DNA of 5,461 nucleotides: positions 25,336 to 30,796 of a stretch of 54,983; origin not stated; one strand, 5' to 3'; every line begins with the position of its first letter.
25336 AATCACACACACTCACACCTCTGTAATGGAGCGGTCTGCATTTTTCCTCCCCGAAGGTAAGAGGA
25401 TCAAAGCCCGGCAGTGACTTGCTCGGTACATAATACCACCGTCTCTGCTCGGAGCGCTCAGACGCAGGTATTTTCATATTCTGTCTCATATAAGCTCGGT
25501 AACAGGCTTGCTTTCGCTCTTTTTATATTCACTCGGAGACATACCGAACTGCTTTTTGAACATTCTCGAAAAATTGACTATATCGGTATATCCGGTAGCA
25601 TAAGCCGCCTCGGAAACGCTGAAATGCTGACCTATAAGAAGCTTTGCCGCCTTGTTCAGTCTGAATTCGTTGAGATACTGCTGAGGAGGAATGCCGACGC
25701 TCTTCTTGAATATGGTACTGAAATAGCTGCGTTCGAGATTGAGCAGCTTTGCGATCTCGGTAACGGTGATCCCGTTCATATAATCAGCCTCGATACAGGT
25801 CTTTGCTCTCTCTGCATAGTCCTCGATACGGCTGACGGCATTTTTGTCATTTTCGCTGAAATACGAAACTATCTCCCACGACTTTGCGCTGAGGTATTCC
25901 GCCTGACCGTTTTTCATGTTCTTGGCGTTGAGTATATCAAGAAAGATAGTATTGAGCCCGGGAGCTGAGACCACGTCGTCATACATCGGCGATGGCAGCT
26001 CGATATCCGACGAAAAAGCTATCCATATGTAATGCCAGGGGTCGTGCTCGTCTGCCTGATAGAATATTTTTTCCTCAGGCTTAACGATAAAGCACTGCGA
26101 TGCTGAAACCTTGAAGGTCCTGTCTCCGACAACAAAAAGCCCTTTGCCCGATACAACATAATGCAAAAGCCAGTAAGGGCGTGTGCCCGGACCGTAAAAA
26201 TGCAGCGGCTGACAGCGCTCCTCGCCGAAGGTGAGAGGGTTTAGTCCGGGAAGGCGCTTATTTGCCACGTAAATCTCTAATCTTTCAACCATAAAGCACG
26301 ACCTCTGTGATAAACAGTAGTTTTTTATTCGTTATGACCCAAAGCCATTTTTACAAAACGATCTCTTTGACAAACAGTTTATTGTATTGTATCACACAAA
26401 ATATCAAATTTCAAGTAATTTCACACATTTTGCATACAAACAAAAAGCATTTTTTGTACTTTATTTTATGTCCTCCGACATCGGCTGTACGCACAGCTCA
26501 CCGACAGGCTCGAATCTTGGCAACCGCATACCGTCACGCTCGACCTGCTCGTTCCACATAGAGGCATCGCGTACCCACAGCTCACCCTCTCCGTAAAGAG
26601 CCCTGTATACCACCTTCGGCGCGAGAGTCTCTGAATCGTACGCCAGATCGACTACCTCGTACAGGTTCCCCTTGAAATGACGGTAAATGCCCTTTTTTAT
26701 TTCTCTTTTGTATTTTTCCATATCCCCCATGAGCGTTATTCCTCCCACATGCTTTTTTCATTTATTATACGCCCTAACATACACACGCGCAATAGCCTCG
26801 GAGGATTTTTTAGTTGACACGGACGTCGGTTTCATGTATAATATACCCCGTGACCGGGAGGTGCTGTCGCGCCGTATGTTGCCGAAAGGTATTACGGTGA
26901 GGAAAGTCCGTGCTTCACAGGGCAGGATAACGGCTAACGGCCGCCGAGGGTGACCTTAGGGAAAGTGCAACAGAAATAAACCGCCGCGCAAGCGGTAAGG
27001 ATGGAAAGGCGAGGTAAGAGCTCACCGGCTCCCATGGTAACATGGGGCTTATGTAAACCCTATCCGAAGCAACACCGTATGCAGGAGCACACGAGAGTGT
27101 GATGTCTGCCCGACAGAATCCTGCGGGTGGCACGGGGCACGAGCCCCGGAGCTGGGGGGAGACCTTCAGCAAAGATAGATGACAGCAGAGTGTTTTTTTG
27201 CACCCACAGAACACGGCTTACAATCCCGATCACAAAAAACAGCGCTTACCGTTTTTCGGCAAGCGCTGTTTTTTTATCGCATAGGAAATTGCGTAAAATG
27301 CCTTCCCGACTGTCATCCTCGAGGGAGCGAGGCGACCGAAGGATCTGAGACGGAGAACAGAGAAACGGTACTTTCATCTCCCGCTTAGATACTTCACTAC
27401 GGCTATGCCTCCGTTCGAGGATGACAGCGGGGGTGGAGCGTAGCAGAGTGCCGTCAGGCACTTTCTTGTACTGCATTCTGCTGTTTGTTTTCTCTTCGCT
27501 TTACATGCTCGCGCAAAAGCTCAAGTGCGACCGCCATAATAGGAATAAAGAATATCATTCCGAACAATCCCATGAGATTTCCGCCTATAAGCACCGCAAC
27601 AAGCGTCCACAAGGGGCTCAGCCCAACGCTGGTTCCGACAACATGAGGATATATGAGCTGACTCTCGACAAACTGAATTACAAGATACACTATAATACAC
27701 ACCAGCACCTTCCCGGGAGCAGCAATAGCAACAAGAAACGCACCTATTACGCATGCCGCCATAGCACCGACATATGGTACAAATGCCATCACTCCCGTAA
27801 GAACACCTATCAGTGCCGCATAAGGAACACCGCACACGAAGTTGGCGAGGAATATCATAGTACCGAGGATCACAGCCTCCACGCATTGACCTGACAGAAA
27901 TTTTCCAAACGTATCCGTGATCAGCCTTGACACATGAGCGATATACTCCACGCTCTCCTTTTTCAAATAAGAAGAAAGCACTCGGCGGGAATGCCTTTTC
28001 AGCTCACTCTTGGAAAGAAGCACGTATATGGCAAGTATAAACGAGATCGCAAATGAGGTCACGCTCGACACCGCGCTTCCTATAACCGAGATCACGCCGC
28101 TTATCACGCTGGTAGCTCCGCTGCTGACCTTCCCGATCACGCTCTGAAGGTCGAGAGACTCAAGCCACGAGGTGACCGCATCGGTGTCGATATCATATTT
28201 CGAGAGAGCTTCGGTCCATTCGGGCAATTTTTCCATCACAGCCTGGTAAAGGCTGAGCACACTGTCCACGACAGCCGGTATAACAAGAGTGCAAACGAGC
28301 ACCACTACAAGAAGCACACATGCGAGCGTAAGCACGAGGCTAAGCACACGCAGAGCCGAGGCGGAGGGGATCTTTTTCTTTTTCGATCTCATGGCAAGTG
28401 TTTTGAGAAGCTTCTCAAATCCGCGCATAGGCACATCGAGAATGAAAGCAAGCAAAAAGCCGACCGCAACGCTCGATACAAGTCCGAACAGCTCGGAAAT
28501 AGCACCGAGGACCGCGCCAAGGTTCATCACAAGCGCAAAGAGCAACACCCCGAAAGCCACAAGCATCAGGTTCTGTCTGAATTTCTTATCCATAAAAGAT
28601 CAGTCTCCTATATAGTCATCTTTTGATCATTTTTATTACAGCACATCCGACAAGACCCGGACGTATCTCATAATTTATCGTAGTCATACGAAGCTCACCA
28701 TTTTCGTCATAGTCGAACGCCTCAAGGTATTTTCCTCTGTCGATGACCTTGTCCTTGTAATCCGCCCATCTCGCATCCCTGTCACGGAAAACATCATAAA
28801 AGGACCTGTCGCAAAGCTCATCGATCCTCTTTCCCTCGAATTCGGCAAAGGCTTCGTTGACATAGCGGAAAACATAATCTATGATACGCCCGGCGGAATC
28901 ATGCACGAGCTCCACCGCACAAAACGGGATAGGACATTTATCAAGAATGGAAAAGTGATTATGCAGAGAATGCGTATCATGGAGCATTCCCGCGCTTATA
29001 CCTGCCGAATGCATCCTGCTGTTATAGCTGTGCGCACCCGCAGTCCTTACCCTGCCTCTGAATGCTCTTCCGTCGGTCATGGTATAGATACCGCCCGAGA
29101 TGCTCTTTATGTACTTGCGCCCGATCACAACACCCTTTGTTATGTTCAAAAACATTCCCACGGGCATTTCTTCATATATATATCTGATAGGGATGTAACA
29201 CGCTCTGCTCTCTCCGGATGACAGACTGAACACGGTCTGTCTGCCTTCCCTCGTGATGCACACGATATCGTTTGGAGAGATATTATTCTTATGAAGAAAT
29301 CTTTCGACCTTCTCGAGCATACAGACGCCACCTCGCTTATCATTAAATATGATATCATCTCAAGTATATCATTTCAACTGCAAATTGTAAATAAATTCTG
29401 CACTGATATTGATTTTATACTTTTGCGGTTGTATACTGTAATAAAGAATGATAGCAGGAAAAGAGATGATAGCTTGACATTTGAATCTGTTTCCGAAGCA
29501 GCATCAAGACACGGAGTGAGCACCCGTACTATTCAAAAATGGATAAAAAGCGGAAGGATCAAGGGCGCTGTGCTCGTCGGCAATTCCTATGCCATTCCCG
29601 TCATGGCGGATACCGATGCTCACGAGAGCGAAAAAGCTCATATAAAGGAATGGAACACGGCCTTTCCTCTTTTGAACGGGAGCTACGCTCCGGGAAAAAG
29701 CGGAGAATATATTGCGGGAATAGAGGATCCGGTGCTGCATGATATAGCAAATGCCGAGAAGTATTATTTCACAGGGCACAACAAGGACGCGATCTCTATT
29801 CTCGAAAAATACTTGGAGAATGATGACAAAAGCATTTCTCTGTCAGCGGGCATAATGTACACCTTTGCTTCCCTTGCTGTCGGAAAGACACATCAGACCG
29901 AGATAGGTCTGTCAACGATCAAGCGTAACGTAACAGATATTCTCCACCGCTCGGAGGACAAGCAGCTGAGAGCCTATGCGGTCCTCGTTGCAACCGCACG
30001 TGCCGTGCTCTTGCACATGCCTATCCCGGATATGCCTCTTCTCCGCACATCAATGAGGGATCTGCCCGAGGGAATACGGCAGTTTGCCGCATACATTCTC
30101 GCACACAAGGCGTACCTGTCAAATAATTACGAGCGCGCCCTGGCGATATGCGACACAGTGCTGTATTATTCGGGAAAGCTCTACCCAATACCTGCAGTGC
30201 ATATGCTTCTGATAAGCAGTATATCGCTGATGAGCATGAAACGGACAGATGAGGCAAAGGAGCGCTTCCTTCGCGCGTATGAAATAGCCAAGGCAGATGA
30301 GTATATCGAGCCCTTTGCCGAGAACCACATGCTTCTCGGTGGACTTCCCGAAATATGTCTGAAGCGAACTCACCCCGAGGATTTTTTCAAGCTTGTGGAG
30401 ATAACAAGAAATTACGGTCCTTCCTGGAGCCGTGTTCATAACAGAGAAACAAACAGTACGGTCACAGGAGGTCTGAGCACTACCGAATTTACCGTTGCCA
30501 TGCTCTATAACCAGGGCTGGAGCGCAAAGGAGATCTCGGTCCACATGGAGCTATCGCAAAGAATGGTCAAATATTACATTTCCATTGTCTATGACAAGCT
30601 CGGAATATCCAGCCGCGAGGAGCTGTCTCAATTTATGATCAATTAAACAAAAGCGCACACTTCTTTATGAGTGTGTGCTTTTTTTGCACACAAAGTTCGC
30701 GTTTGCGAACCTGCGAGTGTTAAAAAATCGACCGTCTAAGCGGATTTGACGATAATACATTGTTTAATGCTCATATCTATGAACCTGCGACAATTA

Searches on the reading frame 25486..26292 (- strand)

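Call 25: search_protein_families(library=pfam, proteins=[window:25486-26292:-], max_evalue=0.001)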
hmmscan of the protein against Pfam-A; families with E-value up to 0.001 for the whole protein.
window:25486-26292:- (268 aa): 3 families
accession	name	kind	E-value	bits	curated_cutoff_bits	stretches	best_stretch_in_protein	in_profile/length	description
PF12833.13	HTH_18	-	3.1e-23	82.3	33.6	1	180-258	1-79/80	Helix-turn-helix domain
PF02311.25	AraC_binding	-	2.3e-16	60.2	21.1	1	21-96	4-79/135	AraC-like ligand binding domain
PF00165.29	HTH_AraC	-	5.5e-16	58.7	26.6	2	167-208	1-42/42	Bacterial regulatory helix-turn-helix proteins, AraC family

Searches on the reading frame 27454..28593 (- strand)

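Call 25: search_protein_families(library=pfam, proteins=[window:27454-28593:-], max_evalue=0.001)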
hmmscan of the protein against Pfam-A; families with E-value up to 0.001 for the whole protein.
window:27454-28593:- (379 aa): 1 family
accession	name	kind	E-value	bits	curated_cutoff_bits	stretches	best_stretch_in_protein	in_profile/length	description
PF01594.21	AI-2E_transport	-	2.2e-41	142.6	34.3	1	17-361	3-324/327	AI-2E family transporter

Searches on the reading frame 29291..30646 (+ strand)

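Call 25: search_protein_families(library=pfam, proteins=[window:29291-30646:+], max_evalue=0.001)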
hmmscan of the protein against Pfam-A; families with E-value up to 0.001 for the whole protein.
window:29291-30646:+ (451 aa): 8 families
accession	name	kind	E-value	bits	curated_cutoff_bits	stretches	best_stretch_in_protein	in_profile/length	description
PF00196.25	GerE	-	5.9e-09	35.9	23.5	1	395-447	3-55/57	Bacterial regulatory proteins, luxR family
PF13518.12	HTH_28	-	7.5e-07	29.6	25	0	65-86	13-34/52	Helix-turn-helix domain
PF13384.12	HTH_23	-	3.1e-06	27.3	24.6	0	66-86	19-39/50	Homeodomain-like domain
PF08281.18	Sigma70_r4_2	-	5e-06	26.5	25.7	0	404-431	21-48/54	Sigma-70, region 4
PF12728.13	HTH_17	-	1.7e-05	25.4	27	1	66-103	3-39/51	Helix-turn-helix domain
PF00376.29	MerR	-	0.00017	21.7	28.2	0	66-90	1-25/38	MerR family regulatory protein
PF13551.12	HTH_29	-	0.00024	21.6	28.1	0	66-87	13-35/64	Winged helix-turn helix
PF06056.18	Terminase_5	-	0.00025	21.3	20.3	0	404-430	8-34/58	Putative ATPase subunit of terminase (gpP-like)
